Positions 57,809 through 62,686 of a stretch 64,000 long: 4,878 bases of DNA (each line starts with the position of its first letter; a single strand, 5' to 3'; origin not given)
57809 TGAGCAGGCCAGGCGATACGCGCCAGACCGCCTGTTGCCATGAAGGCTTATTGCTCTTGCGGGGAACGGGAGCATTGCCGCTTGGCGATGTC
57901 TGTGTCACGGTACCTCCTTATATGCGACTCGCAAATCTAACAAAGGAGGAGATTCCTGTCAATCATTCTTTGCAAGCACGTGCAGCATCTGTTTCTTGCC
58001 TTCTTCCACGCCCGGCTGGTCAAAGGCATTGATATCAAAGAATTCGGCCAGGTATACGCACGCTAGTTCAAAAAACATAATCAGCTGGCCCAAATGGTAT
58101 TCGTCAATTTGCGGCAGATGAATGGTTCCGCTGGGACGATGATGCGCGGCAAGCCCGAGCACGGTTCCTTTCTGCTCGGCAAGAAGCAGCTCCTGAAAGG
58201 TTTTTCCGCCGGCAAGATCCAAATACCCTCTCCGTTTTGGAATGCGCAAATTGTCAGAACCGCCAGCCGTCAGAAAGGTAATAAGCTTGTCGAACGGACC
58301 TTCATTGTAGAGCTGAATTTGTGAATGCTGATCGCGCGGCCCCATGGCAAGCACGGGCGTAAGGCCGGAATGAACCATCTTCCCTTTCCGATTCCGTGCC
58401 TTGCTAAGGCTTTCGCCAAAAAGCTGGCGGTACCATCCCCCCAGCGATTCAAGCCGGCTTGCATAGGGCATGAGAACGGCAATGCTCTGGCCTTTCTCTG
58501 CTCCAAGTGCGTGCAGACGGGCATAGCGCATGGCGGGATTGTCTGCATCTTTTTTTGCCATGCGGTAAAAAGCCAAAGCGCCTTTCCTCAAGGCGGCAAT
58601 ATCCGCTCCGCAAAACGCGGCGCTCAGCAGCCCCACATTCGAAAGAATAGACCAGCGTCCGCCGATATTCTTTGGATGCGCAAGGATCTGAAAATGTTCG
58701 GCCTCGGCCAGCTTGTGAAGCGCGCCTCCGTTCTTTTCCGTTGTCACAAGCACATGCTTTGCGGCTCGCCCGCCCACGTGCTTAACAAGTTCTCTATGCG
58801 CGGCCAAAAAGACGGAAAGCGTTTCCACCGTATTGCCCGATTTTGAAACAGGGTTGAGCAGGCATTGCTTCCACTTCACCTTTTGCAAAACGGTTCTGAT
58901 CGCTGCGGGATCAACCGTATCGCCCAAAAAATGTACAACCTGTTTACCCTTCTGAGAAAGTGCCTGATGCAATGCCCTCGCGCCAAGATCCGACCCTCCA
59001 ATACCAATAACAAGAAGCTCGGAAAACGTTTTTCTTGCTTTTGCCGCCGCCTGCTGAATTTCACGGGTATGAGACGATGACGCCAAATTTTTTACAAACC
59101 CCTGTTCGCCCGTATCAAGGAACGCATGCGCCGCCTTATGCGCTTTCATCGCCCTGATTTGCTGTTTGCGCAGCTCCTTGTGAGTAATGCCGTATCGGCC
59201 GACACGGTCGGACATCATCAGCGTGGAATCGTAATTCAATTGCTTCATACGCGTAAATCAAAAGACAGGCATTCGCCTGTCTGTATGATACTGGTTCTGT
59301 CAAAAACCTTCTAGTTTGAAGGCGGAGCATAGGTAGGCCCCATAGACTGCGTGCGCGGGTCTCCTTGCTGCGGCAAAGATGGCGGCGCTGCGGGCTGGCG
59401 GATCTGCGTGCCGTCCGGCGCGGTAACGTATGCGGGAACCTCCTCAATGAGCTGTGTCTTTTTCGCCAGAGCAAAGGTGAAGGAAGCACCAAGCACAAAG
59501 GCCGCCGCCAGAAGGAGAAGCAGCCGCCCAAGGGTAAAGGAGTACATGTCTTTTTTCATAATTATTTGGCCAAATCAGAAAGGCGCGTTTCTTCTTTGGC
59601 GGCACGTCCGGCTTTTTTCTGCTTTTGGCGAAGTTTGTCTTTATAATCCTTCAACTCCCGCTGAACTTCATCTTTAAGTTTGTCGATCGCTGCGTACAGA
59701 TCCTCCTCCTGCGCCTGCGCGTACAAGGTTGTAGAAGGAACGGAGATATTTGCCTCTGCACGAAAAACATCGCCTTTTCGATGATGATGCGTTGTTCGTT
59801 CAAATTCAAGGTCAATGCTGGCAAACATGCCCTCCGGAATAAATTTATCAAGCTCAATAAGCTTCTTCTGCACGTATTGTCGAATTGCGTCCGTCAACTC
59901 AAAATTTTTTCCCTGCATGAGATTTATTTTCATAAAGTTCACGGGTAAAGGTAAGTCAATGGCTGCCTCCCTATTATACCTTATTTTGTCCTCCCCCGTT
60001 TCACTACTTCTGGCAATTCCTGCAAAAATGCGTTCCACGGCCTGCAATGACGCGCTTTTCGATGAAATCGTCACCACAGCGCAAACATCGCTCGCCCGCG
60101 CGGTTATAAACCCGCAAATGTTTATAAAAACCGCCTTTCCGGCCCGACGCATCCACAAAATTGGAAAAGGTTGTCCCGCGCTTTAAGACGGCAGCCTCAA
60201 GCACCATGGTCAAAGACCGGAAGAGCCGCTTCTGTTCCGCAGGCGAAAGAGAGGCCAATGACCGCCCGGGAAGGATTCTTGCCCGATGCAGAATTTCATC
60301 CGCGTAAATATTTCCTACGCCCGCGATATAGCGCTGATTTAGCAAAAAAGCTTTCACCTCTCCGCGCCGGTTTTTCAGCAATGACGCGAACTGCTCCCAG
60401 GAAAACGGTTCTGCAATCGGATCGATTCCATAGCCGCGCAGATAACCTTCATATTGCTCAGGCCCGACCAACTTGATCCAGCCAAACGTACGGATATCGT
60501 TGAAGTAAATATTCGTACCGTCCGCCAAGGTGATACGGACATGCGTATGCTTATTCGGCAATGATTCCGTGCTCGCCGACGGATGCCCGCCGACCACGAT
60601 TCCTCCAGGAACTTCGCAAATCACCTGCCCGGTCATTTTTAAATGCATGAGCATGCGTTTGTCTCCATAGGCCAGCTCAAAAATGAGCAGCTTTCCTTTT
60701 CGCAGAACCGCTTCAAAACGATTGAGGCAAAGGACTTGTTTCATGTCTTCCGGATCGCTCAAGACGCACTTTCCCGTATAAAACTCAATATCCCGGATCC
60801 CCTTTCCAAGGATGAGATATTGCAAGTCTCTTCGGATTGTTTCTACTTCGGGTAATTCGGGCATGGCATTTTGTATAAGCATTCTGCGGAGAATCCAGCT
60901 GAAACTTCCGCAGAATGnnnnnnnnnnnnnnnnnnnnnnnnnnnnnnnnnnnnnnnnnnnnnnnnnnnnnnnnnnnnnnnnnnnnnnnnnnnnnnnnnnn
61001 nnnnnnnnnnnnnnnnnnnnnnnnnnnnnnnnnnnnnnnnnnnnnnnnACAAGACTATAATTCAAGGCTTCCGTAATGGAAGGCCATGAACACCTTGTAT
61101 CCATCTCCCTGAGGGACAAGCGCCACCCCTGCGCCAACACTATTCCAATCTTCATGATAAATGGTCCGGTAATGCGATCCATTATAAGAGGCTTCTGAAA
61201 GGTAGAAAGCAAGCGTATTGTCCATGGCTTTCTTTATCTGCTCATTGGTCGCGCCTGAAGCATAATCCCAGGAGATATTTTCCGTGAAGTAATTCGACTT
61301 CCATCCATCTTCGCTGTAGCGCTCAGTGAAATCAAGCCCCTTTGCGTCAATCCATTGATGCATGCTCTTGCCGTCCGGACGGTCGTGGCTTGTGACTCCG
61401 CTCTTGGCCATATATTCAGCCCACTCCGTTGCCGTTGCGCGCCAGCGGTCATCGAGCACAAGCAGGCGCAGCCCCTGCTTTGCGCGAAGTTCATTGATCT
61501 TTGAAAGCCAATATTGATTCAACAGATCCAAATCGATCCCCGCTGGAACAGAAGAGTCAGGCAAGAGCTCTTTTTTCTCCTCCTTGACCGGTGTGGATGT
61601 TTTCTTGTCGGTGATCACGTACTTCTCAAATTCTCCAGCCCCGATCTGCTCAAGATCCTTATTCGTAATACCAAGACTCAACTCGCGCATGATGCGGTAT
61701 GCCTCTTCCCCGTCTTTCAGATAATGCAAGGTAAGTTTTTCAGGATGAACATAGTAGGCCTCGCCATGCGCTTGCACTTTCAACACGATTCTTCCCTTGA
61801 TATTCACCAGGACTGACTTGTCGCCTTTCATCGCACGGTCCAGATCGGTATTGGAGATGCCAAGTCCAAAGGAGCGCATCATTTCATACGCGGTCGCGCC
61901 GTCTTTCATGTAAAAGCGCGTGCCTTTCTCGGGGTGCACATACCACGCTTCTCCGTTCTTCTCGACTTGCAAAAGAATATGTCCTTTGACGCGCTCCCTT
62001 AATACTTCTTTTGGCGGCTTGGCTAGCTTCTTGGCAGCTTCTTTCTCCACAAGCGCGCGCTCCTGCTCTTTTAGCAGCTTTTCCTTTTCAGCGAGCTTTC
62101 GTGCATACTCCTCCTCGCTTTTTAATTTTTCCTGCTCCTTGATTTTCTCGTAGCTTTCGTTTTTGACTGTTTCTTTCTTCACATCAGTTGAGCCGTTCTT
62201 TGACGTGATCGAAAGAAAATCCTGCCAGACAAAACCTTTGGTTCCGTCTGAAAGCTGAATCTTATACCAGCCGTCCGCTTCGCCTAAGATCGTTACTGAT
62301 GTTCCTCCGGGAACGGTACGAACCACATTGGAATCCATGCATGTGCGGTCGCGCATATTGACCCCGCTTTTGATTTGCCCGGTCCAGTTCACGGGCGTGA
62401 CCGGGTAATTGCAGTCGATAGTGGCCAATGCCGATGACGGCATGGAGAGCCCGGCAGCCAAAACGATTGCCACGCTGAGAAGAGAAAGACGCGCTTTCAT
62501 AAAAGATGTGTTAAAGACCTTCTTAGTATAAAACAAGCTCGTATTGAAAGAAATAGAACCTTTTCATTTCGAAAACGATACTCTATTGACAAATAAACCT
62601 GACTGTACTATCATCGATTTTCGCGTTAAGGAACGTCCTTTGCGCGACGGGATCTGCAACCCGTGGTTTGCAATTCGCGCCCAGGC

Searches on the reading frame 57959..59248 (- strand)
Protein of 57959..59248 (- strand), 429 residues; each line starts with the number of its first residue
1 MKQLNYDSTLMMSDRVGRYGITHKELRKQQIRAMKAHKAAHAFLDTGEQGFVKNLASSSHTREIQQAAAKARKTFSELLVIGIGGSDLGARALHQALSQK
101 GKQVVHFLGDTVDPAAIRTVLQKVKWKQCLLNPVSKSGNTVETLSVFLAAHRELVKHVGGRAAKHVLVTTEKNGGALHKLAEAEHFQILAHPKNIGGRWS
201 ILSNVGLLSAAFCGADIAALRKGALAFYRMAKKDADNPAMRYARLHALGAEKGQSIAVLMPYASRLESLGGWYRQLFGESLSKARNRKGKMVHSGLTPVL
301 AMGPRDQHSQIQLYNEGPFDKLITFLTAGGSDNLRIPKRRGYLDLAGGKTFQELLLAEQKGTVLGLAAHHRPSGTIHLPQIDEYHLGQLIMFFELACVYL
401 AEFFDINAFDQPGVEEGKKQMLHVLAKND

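Call 59: search_protein_families(library=pfam, proteins=[window:57959-59248:-], max_evalue=0.00001)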
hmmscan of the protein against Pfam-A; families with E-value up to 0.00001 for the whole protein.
window:57959-59248:- (429 aa): 1 family
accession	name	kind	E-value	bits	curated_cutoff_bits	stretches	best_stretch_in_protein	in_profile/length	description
PF00342.24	PGI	-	9.9e-31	107.3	22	1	68-421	89-462/486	Phosphoglucose isomerase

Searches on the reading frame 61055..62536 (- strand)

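Call 59: search_protein_families(library=pfam, proteins=[window:61055-62536:-], max_evalue=0.00001)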
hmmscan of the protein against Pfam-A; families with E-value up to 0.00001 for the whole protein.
window:61055-62536:- (493 aa): 2 families
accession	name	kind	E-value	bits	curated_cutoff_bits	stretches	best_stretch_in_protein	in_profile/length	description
PF00188.32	CAP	-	1.6e-11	45.5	21.1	1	344-483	1-112/117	Cysteine-rich secretory protein family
PF08239.17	SH3_3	-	1.6e-11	44.7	27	1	57-109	1-54/54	Bacterial SH3 domain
